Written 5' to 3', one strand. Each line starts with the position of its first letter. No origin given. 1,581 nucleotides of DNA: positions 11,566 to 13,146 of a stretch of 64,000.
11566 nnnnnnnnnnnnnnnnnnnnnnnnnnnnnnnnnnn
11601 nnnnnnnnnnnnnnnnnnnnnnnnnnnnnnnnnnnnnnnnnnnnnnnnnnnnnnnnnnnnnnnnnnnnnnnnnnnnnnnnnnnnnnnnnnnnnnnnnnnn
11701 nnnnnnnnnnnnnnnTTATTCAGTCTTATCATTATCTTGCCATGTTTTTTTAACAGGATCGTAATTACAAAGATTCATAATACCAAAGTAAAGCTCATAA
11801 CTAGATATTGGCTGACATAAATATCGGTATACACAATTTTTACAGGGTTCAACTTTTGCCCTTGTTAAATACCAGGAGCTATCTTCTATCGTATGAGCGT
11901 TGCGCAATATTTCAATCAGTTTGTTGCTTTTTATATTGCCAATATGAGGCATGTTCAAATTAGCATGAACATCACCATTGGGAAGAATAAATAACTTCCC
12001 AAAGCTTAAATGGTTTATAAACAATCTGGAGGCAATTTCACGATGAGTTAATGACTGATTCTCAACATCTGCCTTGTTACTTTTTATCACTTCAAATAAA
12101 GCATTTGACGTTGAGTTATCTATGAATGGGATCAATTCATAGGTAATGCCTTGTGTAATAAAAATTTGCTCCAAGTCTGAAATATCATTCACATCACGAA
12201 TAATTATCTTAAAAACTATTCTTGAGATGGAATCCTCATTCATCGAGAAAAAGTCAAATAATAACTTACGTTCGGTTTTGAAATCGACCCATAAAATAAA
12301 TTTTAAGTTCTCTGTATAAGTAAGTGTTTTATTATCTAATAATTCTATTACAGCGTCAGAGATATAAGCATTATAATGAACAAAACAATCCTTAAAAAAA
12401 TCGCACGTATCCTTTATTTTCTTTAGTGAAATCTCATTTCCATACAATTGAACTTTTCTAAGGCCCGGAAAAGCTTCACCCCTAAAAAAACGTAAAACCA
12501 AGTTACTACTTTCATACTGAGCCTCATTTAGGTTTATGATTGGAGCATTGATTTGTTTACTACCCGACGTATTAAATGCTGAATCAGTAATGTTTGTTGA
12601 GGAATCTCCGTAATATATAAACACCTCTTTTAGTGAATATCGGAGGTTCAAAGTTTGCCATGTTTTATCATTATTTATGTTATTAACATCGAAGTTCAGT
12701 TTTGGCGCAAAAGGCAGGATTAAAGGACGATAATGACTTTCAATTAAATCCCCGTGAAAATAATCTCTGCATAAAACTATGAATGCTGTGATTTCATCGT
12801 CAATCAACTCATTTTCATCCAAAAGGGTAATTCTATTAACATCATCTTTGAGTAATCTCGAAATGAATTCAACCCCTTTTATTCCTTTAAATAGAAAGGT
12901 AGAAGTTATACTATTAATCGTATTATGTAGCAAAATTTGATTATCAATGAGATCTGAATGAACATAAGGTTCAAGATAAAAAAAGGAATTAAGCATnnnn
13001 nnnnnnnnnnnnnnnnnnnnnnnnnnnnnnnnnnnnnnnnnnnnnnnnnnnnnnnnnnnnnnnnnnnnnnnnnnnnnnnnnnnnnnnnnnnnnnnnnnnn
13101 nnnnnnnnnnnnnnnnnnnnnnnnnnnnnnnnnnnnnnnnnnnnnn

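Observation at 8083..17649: Complete GG-leader radical-SAM + pseudo-rSAM RiPP operon with Gly4-S/T-T-P-x-CxCxCxC core peptides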

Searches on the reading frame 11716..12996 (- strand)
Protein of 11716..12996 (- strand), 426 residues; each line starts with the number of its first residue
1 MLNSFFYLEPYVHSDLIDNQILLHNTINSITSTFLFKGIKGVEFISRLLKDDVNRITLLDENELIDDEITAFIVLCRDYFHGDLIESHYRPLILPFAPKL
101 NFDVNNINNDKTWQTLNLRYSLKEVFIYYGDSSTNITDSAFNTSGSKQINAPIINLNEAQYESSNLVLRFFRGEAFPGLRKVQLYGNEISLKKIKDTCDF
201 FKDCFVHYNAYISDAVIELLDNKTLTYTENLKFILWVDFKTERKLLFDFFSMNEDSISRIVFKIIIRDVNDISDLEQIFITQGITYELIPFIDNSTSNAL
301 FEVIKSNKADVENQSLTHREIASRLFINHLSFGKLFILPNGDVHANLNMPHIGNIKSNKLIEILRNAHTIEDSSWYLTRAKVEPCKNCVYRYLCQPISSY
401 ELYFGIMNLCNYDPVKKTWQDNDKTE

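Call 5: search_protein_families(library=ncbifam, proteins=[window:11716-12996:-], max_evalue=0.01)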
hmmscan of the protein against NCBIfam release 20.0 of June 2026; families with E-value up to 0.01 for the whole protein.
window:11716-12996:- (426 aa): 5 families
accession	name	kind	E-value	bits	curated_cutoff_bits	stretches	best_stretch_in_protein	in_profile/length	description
TIGR04150.1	pseudo_rSAM_GG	subfamily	1.6e-52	178.9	250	1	5-411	1-405/407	TIGR04150 pseudo-rSAM protein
TIGR04193.1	SPASM_w_grasp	equivalog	9.6e-07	28.5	175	1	328-422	238-335/342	grasp-with-spasm system SPASM domain peptide maturase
TIGR04085.1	rSAM_more_4Fe4S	domain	0.0018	18.7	27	1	335-395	7-71/93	SPASM domain-containing protein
TIGR04082.1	rSAM_for_selen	equivalog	0.0065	15.3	350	1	332-399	436-498/516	thio(seleno)oxazole modification radical SAM maturase SbtM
TIGR00372.1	cas4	equivalog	0.007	16.2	65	0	358-396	141-180/180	CRISPR-associated protein Cas4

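Call 6: search_protein_families(library=pfam, proteins=[window:11716-12996:-], max_evalue=0.01)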
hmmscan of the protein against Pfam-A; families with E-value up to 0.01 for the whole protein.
window:11716-12996:- (426 aa): 1 family
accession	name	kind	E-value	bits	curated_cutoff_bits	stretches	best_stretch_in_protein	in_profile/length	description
PF13186.11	SPASM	-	0.00029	21.5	21.5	1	333-388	6-66/67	Iron-sulfur cluster-binding domain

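Call 21: search_solved_structures(query=window:11716-12996:-, max_evalue=1, show_alignments=2)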
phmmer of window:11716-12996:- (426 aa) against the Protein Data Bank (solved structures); distinct sequences matched with E-value up to 1: 6.
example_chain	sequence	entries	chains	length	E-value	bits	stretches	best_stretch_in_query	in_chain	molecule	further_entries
7e9c_K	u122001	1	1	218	0.14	14.3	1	355-400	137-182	Origin recognition complex subunit 1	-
1zbx_A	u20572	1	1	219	0.14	14.3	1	355-400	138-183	Origin recognition complex subunit 1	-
7e9f_K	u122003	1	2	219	0.15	14.3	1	355-400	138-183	Origin recognition complex subunit 1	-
6om3_K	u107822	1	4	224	0.15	14.3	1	355-400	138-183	Origin recognition complex subunit 1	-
1zhi_A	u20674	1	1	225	0.15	14.2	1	355-400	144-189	Origin recognition complex subunit 1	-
1m4z_A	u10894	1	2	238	0.17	14.1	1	355-400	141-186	ORIGIN RECOGNITION COMPLEX SUBUNIT 1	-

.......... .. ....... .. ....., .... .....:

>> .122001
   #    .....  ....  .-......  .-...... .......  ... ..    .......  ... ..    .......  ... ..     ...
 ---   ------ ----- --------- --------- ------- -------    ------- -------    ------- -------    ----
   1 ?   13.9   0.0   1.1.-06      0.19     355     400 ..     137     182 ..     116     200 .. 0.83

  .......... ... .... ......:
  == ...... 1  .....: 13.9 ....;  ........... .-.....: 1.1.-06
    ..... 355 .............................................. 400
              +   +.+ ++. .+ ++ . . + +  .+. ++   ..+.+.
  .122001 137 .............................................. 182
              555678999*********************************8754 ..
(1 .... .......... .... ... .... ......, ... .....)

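Call 23: find_homologous_proteins(query=window:11716-12996:-, max_evalue=0.001)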
Query window:11716-12996:- (426 aa): 8 proteins with E <= 0.001 among 3523 candidates.
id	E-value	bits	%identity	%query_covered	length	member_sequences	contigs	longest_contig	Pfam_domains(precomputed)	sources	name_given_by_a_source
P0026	7.1e-284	959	100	100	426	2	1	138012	-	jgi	-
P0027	5.5e-230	782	81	100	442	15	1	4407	-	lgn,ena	-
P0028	6.4e-215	732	75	100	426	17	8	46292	-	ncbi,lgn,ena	-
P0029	6.0e-212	722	74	100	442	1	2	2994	-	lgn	-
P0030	4.8e-164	564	60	98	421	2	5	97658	-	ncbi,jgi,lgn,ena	-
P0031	5.3e-28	116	30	96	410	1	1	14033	-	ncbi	-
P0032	1.4e-14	72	33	37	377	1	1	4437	-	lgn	-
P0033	3.4e-7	48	30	37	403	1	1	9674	-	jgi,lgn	jgi:pseudo-rSAM protein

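Call 35: find_related_loci(query=A5, collection=genome_contigs, flank=8000)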
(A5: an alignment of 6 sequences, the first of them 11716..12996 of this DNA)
Query A5 (426 aa) in genome_contigs; peptide patterns used: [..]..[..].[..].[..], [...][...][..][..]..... (x = any residue, [..] = any of these).
82 stretches matched a pattern; 4 encode a relative of the query (tblastn E <= 1e-3); 4 distinct loci.
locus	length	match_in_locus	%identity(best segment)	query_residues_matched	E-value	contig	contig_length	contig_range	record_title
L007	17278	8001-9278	76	1-426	0e+0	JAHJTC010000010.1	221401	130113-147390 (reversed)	MAG: Bacteroidetes bacterium isolate OS_PC_MetaG.mb.37 OS_PC_MetaG.mb.37_k141_370133, whole genome shotgun sequence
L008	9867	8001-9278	75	1-426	0e+0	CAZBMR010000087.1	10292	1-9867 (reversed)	MAG TPA_asm: uncultured Lentimicrobiaceae bacterium isolate binchicken_co263_295 genome assembly, contig: NODE_6231_leng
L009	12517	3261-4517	60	1-419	6e-164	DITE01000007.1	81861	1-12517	MAG TPA_asm: Bacteroidales bacterium UBA6192 UBA6192_contig_6083, whole genome shotgun sequence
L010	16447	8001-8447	33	262-413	3e-17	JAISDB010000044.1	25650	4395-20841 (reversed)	MAG: Prevotellaceae bacterium isolate Gx485_bin110 k119_1355209, whole genome shotgun sequence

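Call 40: search_protein_representatives(alignment_id=A3)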
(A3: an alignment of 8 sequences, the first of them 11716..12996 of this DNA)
Query: 8 sequences, 405 profile positions. Proteins with E-value up to 0.001 (for the whole library): 1756; up to 1e-10: 1440; up to 1e-30: 925. The best 150 are listed.
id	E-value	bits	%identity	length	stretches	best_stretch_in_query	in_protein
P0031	5.3e-144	496.9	-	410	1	1-405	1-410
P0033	3.7e-131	454.6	-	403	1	3-401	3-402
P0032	1.4e-119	416.5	-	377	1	7-403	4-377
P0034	5.4e-108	378.3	-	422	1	1-403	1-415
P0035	3.0e-81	290.2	-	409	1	2-401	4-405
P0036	1.9e-79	284.2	-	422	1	4-402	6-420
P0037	2.3e-75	270.8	-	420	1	1-403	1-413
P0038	1.5e-74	268.1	-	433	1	1-403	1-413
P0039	2.4e-74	267.5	-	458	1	3-403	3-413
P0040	7.9e-74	265.8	-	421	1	3-403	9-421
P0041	1.4e-72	261.7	-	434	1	1-403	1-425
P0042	1.9e-72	261.2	-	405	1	1-402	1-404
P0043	3.1e-71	257.2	-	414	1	1-402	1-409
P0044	3.4e-71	257.1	-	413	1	2-401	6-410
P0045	2.0e-70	254.6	-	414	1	3-402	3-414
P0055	1.8e-67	244.8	-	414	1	2-403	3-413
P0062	4.1e-66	240.4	-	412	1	1-403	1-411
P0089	7.4e-64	232.9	-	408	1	1-403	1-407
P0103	1.3e-62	228.8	-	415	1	1-402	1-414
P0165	1.8e-59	218.5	-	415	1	2-402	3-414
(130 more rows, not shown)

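Call 52: find_encoding_contigs(protein=P0031, flank=7000, max_places=1)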
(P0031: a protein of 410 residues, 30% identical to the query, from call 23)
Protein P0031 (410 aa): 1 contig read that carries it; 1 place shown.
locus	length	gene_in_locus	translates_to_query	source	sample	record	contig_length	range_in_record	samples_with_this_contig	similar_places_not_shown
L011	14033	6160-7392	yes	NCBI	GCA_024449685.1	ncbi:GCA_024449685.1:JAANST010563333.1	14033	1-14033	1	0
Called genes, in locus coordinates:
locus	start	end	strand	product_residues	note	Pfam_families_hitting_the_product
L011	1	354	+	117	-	?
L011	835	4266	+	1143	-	PF13620:CarboxypepD_reg (weak), PF13715:CarbopepD_reg_2, PF02897:Peptidase_S9_N, PF00326:Peptidase_S9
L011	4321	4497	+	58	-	-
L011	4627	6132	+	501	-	PF04055:Radical_SAM, PF13353:Fer4_12 (weak)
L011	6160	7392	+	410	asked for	-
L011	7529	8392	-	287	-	PF01223:Endonuclease_NS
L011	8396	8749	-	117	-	-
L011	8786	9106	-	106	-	-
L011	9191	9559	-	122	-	-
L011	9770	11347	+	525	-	PF12161:HsdM_N, PF02384:N6_Mtase, PF05175:MTS (weak)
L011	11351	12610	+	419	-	PF01420:Methylase_S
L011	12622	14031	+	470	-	?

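Call 53: find_encoding_contigs(protein=P0033, flank=7000, max_places=1)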
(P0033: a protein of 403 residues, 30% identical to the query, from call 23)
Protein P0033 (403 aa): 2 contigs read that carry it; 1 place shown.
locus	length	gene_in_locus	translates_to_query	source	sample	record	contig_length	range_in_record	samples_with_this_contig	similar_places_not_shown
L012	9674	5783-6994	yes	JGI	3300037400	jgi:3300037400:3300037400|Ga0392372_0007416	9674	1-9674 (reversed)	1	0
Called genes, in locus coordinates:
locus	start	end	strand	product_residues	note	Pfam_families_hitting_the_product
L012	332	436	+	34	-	-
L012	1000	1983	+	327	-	PF01073:3Beta_HSD (weak), PF01370:Epimerase, PF16363:GDP_Man_Dehyd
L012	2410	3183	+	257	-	PF02709:Glyco_transf_7C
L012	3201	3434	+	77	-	-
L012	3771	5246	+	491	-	PF04055:Radical_SAM, PF13353:Fer4_12 (weak)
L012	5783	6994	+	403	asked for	-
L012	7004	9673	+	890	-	?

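Call 54: find_encoding_contigs(protein=P0043, flank=7000, max_places=1)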
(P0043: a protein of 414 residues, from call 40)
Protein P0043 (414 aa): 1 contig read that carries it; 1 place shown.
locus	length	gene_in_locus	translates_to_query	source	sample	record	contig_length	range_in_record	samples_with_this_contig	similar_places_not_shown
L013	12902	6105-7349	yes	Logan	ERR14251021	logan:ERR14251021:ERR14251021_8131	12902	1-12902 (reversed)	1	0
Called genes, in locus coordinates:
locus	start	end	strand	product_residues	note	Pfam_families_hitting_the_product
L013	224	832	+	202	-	-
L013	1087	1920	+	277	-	PF05147:LANC_like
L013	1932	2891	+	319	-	PF00535:Glycos_transf_2, PF10111:Glyco_tranf_2_2, PF13641:Glyco_tranf_2_3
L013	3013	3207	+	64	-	-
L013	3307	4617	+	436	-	PF17170:DUF5128, PF16287:DUF4933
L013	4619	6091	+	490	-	PF13353:Fer4_12 (weak), PF04055:Radical_SAM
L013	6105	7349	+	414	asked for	-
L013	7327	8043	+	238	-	PF05147:LANC_like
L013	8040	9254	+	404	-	PF20706:GT4-conflict, PF00534:Glycos_transf_1, PF13692:Glyco_trans_1_4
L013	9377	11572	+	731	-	PF03412:Peptidase_C39, PF00664:ABC_membrane, PF02463:SMC_N (faint), PF00005:ABC_tran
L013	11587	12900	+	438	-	?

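Call 58: predict_structure(alignment_id=A6)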
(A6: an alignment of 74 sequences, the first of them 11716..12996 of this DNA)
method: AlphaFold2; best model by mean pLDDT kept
length: 426 residues; sequences in the alignment: 74
mean_pLDDT: 88.5   pTM: 0.88
mean pLDDT of the five models: 88.5, 87.7, 87.4, 87.0, 87.0
residues with pLDDT >= 90: 272; 70-90: 115; 50-70: 37; < 50: 2
segments of 3 or more residues with pLDDT < 50: none
pLDDT, mean of each block of 10 residues (from residue 1): 93 95 97 98 95 86 96 98 95 75 67 80 93 73 91 75 83 93 90 91 93 76 75 91 82 80 92 81 84 85 92 93 93 96 96 96 92 93 97 96 95 94 55
secondary structure, 60 per line:
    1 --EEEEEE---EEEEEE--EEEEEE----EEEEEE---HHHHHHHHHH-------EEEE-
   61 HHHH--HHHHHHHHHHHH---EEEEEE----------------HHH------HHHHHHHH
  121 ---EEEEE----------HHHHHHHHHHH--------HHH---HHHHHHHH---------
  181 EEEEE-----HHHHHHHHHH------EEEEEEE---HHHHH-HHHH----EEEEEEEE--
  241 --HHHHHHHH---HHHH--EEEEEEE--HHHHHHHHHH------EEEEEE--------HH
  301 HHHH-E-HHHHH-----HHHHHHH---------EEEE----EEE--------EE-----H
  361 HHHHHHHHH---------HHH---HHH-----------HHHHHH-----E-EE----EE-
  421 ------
elements in order: E3-8 E12-17 E20-25 E30-35 H39-48 E56-59 H61-64 H67-78 E82-87 H113-120 E124-128 H139-149 H164-171 E181-185 H191-200 E207-213 H217-221 H223-226 E231-238 H243-250 H254-257 E260-266 H269-278 E285-290 H299-304 H308-312 H318-324 E334-337 E342-344 H360-369 H399-404

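Call 62: fold_search(model_id=the predicted structure, library=pdb)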
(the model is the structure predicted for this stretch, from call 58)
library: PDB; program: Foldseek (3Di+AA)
matches with E <= 10: 1094; with E <= 0.001: 15
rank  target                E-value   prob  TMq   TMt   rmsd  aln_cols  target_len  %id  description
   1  5v1q_B                1.0e-07  1.00  0.42  0.41  15.1       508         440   11  Crystal structure of Streptococcus suis SuiB (released 2017-08-30)
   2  5v1s_B                1.2e-07  1.00  0.42  0.42  15.4       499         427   11  Crystal structure of Streptococcus suis SuiB bound to S-adenosylmethionine (released 2017-08-30)
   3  5v1t_A                4.0e-07  1.00  0.41  0.40  14.7       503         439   11  Crystal structure of Streptococcus suis SuiB bound to precursor peptide SuiA (released 2017-08-30)
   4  5v1q_A                2.0e-06  1.00  0.42  0.42  13.8       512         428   10  Crystal structure of Streptococcus suis SuiB (released 2017-08-30)
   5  6efn                  3.7e-06  1.00  0.37  0.40  13.1       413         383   14  Structure of a RiPP maturase, SkfB (released 2018-10-24)
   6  5v1s_A                4.2e-06  1.00  0.46  0.47  13.4       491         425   10  Crystal structure of Streptococcus suis SuiB bound to S-adenosylmethionine (released 2017-08-30)
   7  8hzy_A                1.5e-04  1.00  0.33  0.32  10.8       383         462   11  The crystal structure of a Radical SAM Enzyme DesII (released 2024-07-10)
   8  8ai4_B                2.2e-04  1.00  0.34  0.43   9.4       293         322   10  Crystal structure of radical SAM epimerase EpeE C223A mutant from Bacillus subtilis with [4Fe-4S] clusters, S-adenosyl (released 2024-01-10)
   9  2fb2_A                2.9e-04  1.00  0.30  0.36   8.8       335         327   10  Structure of the MoaA Arg17/266/268/Ala triple mutant (released 2006-05-09)
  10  8ai3_A                3.1e-04  1.00  0.35  0.45   8.3       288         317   10  Crystal structure of radical SAM epimerase EpeE C223A mutant from Bacillus subtilis with [4Fe-4S] clusters and S-adeno (released 2024-01-10)
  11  8ai4_A                5.3e-04  1.00  0.35  0.45   9.1       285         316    9  Crystal structure of radical SAM epimerase EpeE C223A mutant from Bacillus subtilis with [4Fe-4S] clusters, S-adenosyl (released 2024-01-10)
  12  8ai6_B                6.0e-04  1.00  0.35  0.44   9.2       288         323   10  Crystal structure of radical SAM epimerase EpeE D210A mutant from Bacillus subtilis with [4Fe-4S] clusters, S-adenosyl (released 2024-01-10)
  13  8ai2_B                6.8e-04  1.00  0.35  0.44   9.3       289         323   10  Crystal structure of radical SAM epimerase EpeE from Bacillus subtilis with [4Fe-4S] clusters, S-adenosyl-L-homocystei (released 2024-01-10)
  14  8ai1_A                8.6e-04  1.00  0.35  0.45   9.1       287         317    9  Crystal structure of radical SAM epimerase EpeE from Bacillus subtilis with [4Fe-4S] clusters and S-adenosyl-L-homocys (released 2024-01-10)
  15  8ai6_A                9.1e-04  1.00  0.35  0.45   9.0       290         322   10  Crystal structure of radical SAM epimerase EpeE D210A mutant from Bacillus subtilis with [4Fe-4S] clusters, S-adenosyl (released 2024-01-10)
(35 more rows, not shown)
